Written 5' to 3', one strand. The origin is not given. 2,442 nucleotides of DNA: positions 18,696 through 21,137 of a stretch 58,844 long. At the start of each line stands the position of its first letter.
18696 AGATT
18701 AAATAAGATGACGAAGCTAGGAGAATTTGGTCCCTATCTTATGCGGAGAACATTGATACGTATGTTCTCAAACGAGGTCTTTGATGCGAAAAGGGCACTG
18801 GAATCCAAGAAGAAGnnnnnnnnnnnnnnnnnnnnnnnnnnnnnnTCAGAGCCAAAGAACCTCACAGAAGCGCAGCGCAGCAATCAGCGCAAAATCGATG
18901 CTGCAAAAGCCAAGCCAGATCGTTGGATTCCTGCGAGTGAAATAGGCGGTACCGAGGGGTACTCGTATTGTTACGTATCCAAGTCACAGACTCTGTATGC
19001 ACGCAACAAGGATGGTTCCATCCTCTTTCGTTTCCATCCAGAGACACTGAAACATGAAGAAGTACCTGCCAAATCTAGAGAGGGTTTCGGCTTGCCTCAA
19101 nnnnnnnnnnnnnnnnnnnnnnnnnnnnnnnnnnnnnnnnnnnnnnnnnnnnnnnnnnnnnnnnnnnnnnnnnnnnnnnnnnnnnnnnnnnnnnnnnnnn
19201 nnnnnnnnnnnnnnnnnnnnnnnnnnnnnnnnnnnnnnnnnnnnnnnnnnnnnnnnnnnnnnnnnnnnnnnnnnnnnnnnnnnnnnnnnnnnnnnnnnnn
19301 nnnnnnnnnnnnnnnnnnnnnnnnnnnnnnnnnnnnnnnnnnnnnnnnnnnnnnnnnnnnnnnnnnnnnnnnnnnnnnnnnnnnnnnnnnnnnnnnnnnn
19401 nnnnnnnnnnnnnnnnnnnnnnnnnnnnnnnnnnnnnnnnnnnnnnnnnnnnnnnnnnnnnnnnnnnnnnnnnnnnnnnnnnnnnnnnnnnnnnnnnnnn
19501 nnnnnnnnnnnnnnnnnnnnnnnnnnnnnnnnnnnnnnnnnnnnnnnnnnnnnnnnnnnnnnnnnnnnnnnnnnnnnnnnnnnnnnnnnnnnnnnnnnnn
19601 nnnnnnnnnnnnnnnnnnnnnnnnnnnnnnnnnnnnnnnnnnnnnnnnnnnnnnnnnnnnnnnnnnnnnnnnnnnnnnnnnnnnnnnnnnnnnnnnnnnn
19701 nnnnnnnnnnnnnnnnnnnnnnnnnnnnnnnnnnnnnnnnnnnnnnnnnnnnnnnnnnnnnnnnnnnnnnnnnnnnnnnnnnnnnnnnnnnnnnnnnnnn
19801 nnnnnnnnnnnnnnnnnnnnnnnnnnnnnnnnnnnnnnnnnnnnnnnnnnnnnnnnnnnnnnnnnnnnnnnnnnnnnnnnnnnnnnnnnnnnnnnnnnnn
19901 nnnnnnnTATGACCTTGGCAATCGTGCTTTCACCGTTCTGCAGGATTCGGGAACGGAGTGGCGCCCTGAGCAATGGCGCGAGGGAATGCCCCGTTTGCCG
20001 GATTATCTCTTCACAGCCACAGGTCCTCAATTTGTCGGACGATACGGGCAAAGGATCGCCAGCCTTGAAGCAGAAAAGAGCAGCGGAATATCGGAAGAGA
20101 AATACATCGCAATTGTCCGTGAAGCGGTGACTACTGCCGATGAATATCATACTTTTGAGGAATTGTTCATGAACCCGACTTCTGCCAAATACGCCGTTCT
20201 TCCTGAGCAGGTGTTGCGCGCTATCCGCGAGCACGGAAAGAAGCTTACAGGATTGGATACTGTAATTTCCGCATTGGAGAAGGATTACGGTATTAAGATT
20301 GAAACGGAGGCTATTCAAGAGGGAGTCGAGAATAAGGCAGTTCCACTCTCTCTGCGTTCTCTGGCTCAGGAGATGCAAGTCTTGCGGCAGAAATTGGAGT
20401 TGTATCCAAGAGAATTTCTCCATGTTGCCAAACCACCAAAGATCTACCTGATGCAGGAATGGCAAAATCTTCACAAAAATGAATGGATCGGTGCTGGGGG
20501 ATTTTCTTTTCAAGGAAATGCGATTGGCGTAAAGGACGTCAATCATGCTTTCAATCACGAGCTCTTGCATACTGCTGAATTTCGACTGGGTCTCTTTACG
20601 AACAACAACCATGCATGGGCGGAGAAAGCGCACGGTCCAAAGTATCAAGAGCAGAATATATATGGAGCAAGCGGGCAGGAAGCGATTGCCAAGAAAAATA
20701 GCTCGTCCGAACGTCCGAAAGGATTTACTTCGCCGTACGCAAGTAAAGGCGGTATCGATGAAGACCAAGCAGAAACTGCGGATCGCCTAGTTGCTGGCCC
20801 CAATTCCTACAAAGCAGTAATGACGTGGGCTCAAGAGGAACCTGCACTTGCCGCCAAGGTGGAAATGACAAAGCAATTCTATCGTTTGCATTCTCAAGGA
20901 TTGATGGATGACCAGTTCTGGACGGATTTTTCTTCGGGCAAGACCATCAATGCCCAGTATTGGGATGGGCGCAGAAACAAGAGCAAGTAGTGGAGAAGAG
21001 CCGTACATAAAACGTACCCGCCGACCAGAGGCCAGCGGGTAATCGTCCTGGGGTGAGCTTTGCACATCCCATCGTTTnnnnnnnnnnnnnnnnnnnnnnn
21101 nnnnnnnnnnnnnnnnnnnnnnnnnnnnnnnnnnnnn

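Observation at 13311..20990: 2,559-aa giant mosaic protein translationally coupled to a small upstream gene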

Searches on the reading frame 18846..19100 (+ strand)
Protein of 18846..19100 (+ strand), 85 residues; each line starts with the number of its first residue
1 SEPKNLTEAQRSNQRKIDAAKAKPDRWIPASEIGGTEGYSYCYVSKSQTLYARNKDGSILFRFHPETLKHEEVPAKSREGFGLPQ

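Call 93: predict_structure(alignment_id=A8)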
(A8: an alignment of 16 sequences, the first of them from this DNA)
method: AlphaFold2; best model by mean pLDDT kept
length: 85 residues; sequences in the alignment: 16
mean_pLDDT: 88.6   pTM: 0.78
mean pLDDT of the five models: 88.6, 87.9, 87.8, 86.1, 85.7
residues with pLDDT >= 90: 55; 70-90: 26; 50-70: 3; < 50: 1
segments of 3 or more residues with pLDDT < 50: none
pLDDT, mean of each block of 10 residues (from residue 1): 73 93 95 94 93 92 90 83 77
secondary structure, 60 per line:
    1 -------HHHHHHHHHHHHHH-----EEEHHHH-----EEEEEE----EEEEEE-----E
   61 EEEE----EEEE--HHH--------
elements in order: H8-21 E27-29 H30-33 E39-44 E49-54 E60-64 E69-72
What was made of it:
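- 18846..20015 (+): C modules x4 (about 80 aa each; one helix plus a 5-6 strand beta unit; one conserved Cys each). The AlphaFold model has pLDDT 88.6 and pTM 0.78 (call 93).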

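Call 96: fold_search(model_id=the predicted structure, library=pdb)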
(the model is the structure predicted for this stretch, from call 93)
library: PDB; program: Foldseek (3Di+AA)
matches with E <= 10: 545; with E <= 0.001: 0
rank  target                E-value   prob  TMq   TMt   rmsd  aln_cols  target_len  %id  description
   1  4e9c_A                2.3e-01  0.33  0.38  0.16  12.4       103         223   10  The structure of the polo-box domain (PBD) of polo-like kinase 1 (Plk1) in complex with LDPPLHSpTA phosphopeptide (released 2012-10-10)
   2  5j19_B                3.3e-01  0.30  0.38  0.17  12.6       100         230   11  phospho-Pon binding-induced Plk1 dimerization (released 2016-06-15)
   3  4hco_B                3.6e-01  0.25  0.38  0.17  13.0       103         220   11  Human Plk1-PBD in complex with Thymoquinone at the phophopeptide binding site (released 2012-10-10)
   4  4h5x_B                4.0e-01  0.25  0.38  0.17  12.4       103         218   11  human Plk1-PBD with a glycerol bound at the phophopeptide binding site (released 2012-10-03)
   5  4hab_C                4.0e-01  0.21  0.34  0.17  13.6        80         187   12  Crystal structure of Plk1 Polo-box domain in complex with PL-49 (released 2013-04-03)
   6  4h71_A                4.9e-01  0.23  0.38  0.17  12.9       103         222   11  Human Plk1-PBD in complex with Poloxime ((E)-4-(hydroxyimino)-2-isopropyl-5-methylcyclohexa-2,5-dienone) (released 2012-10-03)
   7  3p34_A                4.9e-01  0.23  0.40  0.17  11.9       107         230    9  Polo-like kinase I Polo-box domain in complex with MQSpTPL phosphopeptide (released 2011-04-27)
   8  8crc                  4.9e-01  0.21  0.39  0.18  12.9       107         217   10  Structure of human Plk1 PBD in complex with Allopole-A (released 2023-08-16)
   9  7mx1_A                5.6e-01  0.23  0.39  0.18  11.8       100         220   10  PLK-1 polo-box domain in complex with a high affinity macrocycle synthesized using a novel glutamic acid analog (released 2022-03-30)
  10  5x3s_A                5.6e-01  0.21  0.38  0.17  12.2       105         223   10  Crystal structure of mouse Plk1-PBD in complex with phosphopeptide from HEF1 (799-809) (released 2017-12-20)
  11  1umw_A                5.6e-01  0.20  0.38  0.16  13.7        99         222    9  Structure of a human Plk1 Polo-box domain/phosphopeptide complex (released 2003-10-16)
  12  5dnj_A                5.6e-01  0.18  0.38  0.17  13.2       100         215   12  Mouse Polo-box domain and Peptide analog 702 (released 2016-02-24)
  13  9fjh_A                5.9e-01  0.21  0.39  0.17  11.9       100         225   10  Two PLK1 PBD proteins bound to CENP-U(58-114) phosphorylated at Thr78 and Thr98 (released 2025-09-24)
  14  4e67_A                6.3e-01  0.16  0.38  0.17  13.4       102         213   11  The structure of the polo-box domain (PBD) of polo-like kinase 1 (Plk1) in complex with hydrocinnamoyl-derivatized PLH (released 2012-10-10)
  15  6hrl_A                6.3e-01  0.16  0.26  0.09   6.8        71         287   14  Crystal structure of the Kelch domain of human KLHL17 (released 2018-10-17)
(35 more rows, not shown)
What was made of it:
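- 18846..20015 (+): The best Foldseek PDB hit has E=0.23 (call 96).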

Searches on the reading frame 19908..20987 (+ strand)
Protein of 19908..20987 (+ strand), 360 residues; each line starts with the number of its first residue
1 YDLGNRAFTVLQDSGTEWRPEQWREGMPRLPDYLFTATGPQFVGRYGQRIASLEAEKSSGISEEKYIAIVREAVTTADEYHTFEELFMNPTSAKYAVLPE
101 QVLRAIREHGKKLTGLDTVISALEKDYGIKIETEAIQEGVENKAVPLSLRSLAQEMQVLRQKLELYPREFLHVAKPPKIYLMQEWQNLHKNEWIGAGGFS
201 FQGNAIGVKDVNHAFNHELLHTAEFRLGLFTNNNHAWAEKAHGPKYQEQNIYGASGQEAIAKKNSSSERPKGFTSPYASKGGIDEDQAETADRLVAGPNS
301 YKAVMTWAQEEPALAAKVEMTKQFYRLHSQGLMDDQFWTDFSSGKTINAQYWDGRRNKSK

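Call 13: search_protein_families(library=pfam, proteins=[window:19908-20987:+], max_evalue=10)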
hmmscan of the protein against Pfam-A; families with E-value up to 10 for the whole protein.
window:19908-20987:+ (360 aa): 1 family
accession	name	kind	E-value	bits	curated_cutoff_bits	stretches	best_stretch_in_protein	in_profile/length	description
PF15890.11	Peptidase_Mx1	-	0.00017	21.5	25.6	1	209-322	126-228/240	Putative zinc-binding metallo-peptidase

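Call 14: search_protein_families(library=ncbifam, proteins=[window:19908-20987:+], max_evalue=1)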
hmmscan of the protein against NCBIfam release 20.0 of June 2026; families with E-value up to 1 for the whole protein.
window:19908-20987:+ (360 aa): 2 families
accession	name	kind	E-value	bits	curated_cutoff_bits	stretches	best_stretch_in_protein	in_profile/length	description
NF047804.1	LIC13305_lipo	equivalog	5e-08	32.6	250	1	208-321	139-245/274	LIC13305 family lipoprotein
TIGR01162.1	purE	equivalog_domain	0.12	11.9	149.6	1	111-166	87-140/156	5-(carboxyamino)imidazole ribonucleotide mutase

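Call 51: find_homologous_proteins(query=A5, max_evalue=0.00001)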
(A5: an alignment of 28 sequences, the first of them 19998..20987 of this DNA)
Query A5 (28 sequences) (330 aa, profile of the alignment): 1 proteins with E <= 0.00001 among 8000 candidates.
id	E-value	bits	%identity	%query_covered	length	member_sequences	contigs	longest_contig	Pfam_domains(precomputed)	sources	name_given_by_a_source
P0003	2.0e-108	381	35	93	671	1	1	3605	-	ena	-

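Call 62: predict_structure(alignment_id=A5)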
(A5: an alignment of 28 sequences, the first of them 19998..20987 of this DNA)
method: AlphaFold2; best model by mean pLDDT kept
length: 330 residues; sequences in the alignment: 28
mean_pLDDT: 92.6   pTM: 0.90
mean pLDDT of the five models: 92.6, 92.5, 92.3, 92.0, 91.5
residues with pLDDT >= 90: 276; 70-90: 40; 50-70: 14; < 50: 0
segments of 3 or more residues with pLDDT < 50: none
pLDDT, mean of each block of 10 residues (from residue 1): 77 90 93 97 96 89 74 96 98 96 89 93 97 97 91 93 92 93 96 84 87 96 92 82 96 96 98 98 98 97 98 98 90
secondary structure, 60 per line:
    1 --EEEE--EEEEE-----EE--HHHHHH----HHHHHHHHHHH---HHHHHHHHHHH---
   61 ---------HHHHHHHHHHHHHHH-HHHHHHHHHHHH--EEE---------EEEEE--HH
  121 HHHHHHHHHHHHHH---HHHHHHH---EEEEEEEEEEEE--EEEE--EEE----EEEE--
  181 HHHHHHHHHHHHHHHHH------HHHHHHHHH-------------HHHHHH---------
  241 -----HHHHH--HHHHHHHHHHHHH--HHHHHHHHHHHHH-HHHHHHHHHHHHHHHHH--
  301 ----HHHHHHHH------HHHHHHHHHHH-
elements in order: E3-6 E9-13 H23-28 H33-43 H47-57 H70-84 H86-97 E100-102 E112-116 H119-134 H138-144 E148-159 E162-165 E168-170 E175-178 H181-197 H204-212 H226-231 H246-250 H253-265 H268-280 H282-298 H305-312 H319-329
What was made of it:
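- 20016..20987 (+): C-terminal zincin-like domain (aa 2236-2559): HELLH at 2416-2420 and a conserved ID-ED-QAE at 2482-2488. AlphaFold gives pLDDT 92.6 and pTM 0.90 (call 62).
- On Zincin metallopeptidases in general: In the model, strands 148-178 precede helix 181-197, which carries the HExxH (call 62).
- In the confident model the HExxH lies on a helix that follows a beta-sheet, as in zincins (call 62).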

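Call 65: fold_search(model_id=the predicted structure, library=pdb)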
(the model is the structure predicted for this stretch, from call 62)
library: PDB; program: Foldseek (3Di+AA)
matches with E <= 10: 51; with E <= 0.001: 0
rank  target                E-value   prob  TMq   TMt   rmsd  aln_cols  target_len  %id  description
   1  6yxx_E3               1.6e+00  0.06  0.19  0.16  18.1       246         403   11  State A of the Trypanosoma brucei mitoribosomal large subunit assembly intermediate (released 2020-10-14)
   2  6y3o_A                1.6e+00  0.02  0.11  0.14  22.2       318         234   11  14-3-3 Sigma in complex with phosphorylated CAMKK2 peptide (released 2020-10-14)
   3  2a72_A                2.1e+00  0.12  0.13  0.23   7.7        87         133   15  Structure of the regulator of G-protein signaling domain of RGS7 (released 2005-07-12)
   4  4qli_A                2.1e+00  0.02  0.11  0.13  22.2       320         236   12  A novel phospho-switch in the linker region of the snail zinc finger protein which regulates 14-3-3 association, DNA b (released 2015-06-17)
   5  5mhc_A                2.2e+00  0.02  0.11  0.14  22.0       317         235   12  Crystal structure of 14-3-3sigma and a p53 C-terminal 12-mer synthetic phosphopeptide (released 2017-10-04)
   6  3p1n_A                2.6e+00  0.02  0.11  0.13  22.2       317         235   12  Crystal structure of human 14-3-3 sigma in complex with TASK-3 peptide (released 2011-10-12)
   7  6w0l_A                2.7e+00  0.02  0.12  0.15  21.5       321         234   10  Henipavirus W protein interacts with 14-3-3 to modulate host gene expression (released 2020-04-22)
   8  3zef_B                2.9e+00  0.01  0.09  0.04  19.2       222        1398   10  Crystal structure of Prp8:Aar2 complex: second crystal form at 3.1 Angstrom resolution (released 2013-01-30)
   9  6twz_D                3.0e+00  0.02  0.11  0.13  21.5       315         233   10  14-3-3 sigma complexed with a phosphorylated 16E6 peptide (released 2020-05-06)
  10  2v6k_A                3.7e+00  0.06  0.09  0.13  10.6        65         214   15  Structure of Maleyl Pyruvate Isomerase, a bacterial glutathione-s- transferase in Zeta class, in complex with substrat (released 2008-07-22)
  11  5u07_C                3.7e+00  0.02  0.14  0.10  12.2       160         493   18  CRISPR RNA-guided surveillance complex (released 2017-08-09)
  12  6am3_A                3.9e+00  0.14  0.13  0.26  10.3        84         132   13  Regulator of G protein signaling (RGS) 17 in complex with Ca2+ (released 2019-02-13)
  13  4ce4_S                3.9e+00  0.06  0.11  0.26   9.0        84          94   12  39S large subunit of the porcine mitochondrial ribosome (released 2013-12-18)
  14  6qds_A                4.2e+00  0.01  0.11  0.13  22.4       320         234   12  Crystal structure of 14-3-3sigma in complex with a PAK6 pT99 phosphopeptide stabilized by semi-synthetic fusicoccane F (released 2020-01-29)
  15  6am3_X                4.6e+00  0.18  0.12  0.26   5.4        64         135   14  Regulator of G protein signaling (RGS) 17 in complex with Ca2+ (released 2019-02-13)
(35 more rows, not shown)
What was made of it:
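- On Zincin metallopeptidases in general: The best Foldseek PDB hit has E=1.6 (call 65).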

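Call 66: search_solved_structures(query=A5, max_evalue=10, show_alignments=2)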
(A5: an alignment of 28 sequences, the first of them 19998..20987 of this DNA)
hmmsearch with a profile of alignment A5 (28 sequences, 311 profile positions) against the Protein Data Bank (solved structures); distinct sequences matched with E-value up to 10: 14.
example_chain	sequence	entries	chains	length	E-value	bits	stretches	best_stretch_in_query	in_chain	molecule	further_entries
2nps_C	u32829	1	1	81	0.027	17.1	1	64-115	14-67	Vesicle transport through interaction with t-SNAREs homolog 1A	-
7x5d_A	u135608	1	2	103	0.19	14.3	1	63-113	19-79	Lamin-A/C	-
9h0c_A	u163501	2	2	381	0.68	12.4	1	30-132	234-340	Endoplasmic reticulum chaperone BiP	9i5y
6cz1_A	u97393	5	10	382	0.68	12.4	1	30-132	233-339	Endoplasmic reticulum chaperone BiP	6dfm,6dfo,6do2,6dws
3ldl_A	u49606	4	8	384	0.69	12.4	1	30-132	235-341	78 kDa glucose-regulated protein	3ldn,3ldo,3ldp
6nr8_C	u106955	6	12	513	1.4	11.4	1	107-154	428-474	T-complex protein 1 subunit gamma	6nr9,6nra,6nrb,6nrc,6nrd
3iyg_G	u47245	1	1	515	1.4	11.4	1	107-154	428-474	T-complex protein 1 subunit gamma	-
9umt_C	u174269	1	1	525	1.4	11.4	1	107-154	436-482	T-complex protein 1 subunit gamma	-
8sfe_g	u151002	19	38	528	1.5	11.4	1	107-154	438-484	T-complex protein 1 subunit gamma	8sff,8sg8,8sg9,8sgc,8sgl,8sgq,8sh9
9unw_H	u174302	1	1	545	1.5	11.4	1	107-154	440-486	T-complex protein 1 subunit gamma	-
4b2t_G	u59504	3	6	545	1.5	11.3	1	107-154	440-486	T-COMPLEX PROTEIN 1 SUBUNIT GAMMA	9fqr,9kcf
6qb8_g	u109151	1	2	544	1.5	11.3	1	107-154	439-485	T-complex protein 1 subunit gamma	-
7lum_H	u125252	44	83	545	1.5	11.3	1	107-154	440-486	T-complex protein 1 subunit gamma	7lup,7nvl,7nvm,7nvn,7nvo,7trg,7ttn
2jzd_A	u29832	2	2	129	2.2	10.8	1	62-120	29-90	Replicase polyprotein 1ab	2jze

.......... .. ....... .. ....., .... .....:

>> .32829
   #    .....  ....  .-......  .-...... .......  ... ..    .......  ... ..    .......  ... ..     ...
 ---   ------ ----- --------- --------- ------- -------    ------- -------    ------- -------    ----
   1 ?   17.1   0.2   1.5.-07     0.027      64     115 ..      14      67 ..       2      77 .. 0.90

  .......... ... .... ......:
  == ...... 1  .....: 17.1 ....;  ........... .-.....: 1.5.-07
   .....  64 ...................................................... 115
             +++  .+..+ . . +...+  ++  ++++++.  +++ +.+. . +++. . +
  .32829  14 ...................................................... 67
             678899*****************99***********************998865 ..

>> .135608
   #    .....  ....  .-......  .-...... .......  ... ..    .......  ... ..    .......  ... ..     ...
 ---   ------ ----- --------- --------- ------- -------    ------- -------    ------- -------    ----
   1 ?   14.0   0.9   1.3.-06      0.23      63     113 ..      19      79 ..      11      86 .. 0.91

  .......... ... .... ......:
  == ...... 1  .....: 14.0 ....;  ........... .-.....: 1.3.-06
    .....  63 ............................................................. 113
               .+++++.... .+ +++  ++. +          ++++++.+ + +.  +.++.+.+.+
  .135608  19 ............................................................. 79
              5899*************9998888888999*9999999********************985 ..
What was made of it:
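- On Zincin metallopeptidases in general: A profile search against PDB sequences gave nothing relevant (call 66).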

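Call 67: search_protein_families(library=pfam, alignment_id=A5, max_evalue=0.1)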
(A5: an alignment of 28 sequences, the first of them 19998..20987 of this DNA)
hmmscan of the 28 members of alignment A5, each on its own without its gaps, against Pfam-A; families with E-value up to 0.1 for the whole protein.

A. member 1, window:19998-20987:+ (330 aa): 1 family
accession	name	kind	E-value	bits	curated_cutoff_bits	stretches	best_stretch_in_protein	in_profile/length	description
PF15890.11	Peptidase_Mx1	-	0.00013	21.9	25.6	1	179-292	126-228/240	Putative zinc-binding metallo-peptidase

B. families by the number of members that match (of 28 scanned): 11 families
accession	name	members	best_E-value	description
PF15890.11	Peptidase_Mx1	2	5.9e-08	Putative zinc-binding metallo-peptidase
PF18894.6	PhageMetallopep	2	0.033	Putative phage metallopeptidase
PF20570.3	DUF6779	1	0.028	Domain of unknown function (DUF6779)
PF18151.6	DUF5601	1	0.043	Domain of unknown function (DUF5601)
PF01813.22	ATP-synt_D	1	0.049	ATP synthase subunit D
PF14891.12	Peptidase_M91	1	0.064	Effector protein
PF08281.18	Sigma70_r4_2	1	0.076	Sigma-70, region 4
PF24201.1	DUF7426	1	0.077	Domain of unknown function (DUF7426)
PF10263.15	SprT-like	1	0.082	SprT-like family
PF07309.16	FlaF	1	0.087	Flagellar protein FlaF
PF16488.10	ArgoL2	1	0.09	Argonaute linker 2 domain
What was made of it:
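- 20016..20987 (+): Peptidase_Mx1 scores 21.5-21.9 bits against a gathering score of 25.6 (calls 13, 67).
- On Peptidase_Mx1 (PF15890): 21.5-21.9 bits, E 1.3-1.7e-4, covering aa 2408-2520 (calls 13, 67).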

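Call 110: fold_search(model_id=the predicted structure, library=viral)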
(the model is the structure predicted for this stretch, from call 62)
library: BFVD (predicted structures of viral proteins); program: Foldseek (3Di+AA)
matches with E <= 10: 92; with E <= 0.001: 0
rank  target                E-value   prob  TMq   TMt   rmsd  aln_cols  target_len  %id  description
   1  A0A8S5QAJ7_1          1.1e-02  0.54  0.23  0.08  20.6       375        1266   11  Phage MuF C-terminal domain-containing protein [Podoviridae sp. ctZ5d16]
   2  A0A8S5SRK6            4.3e-02  0.35  0.21  0.11  23.0       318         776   11  IrrE N-terminal-like domain (Fragment) [Podoviridae sp. ctIi724]
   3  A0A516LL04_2          3.6e-01  0.15  0.22  0.08  19.8       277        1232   16  (no name in the UniProt tables at hand)
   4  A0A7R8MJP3            5.1e-01  0.07  0.07  0.18  16.7       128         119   14  Uncharacterized protein [Klebsiella phage vB_KvM-Eowyn]
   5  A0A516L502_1          7.9e-01  0.02  0.11  0.05  24.2       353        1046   10  (no name in the UniProt tables at hand)
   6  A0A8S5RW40            8.3e-01  0.07  0.14  0.17  15.4       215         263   11  Uncharacterized protein [Siphoviridae sp. ctHip2]
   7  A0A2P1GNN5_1          9.7e-01  0.02  0.11  0.06  19.6       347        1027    7  Replicase polyprotein 1ab (Fragment) [Hainan hebius popei arterivirus]
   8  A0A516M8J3            1.3e+00  0.03  0.14  0.07  29.9       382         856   10  (no name in the UniProt tables at hand)
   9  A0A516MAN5            1.4e+00  0.16  0.23  0.23  20.5       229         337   10  (no name in the UniProt tables at hand)
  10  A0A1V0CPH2            1.5e+00  0.02  0.13  0.14  22.8       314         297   13  (no name in the UniProt tables at hand)
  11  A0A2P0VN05            1.6e+00  0.11  0.26  0.26   8.5       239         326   10  Uncharacterized protein [Tetraselmis virus 1]
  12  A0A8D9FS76            1.6e+00  0.04  0.15  0.18  22.6       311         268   13  Uncharacterized protein [uncultured marine phage]
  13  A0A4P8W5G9            1.8e+00  0.04  0.08  0.14  17.7       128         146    9  (no name in the UniProt tables at hand)
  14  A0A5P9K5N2            2.8e+00  0.04  0.10  0.14  15.7       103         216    9  PV2 [European wheat striate mosaic virus]
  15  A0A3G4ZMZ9            2.9e+00  0.01  0.12  0.11  21.1       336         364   13  GIY-YIG nuclease and ricin-type beta-trefoil lectin domain protein [Terrestrivirus sp.]
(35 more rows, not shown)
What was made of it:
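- On Zincin metallopeptidases in general: The best BFVD hits have E=0.011 (MuF C-terminal domain-containing protein) and E=0.043 (IrrE N-terminal-like domain) (call 110).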
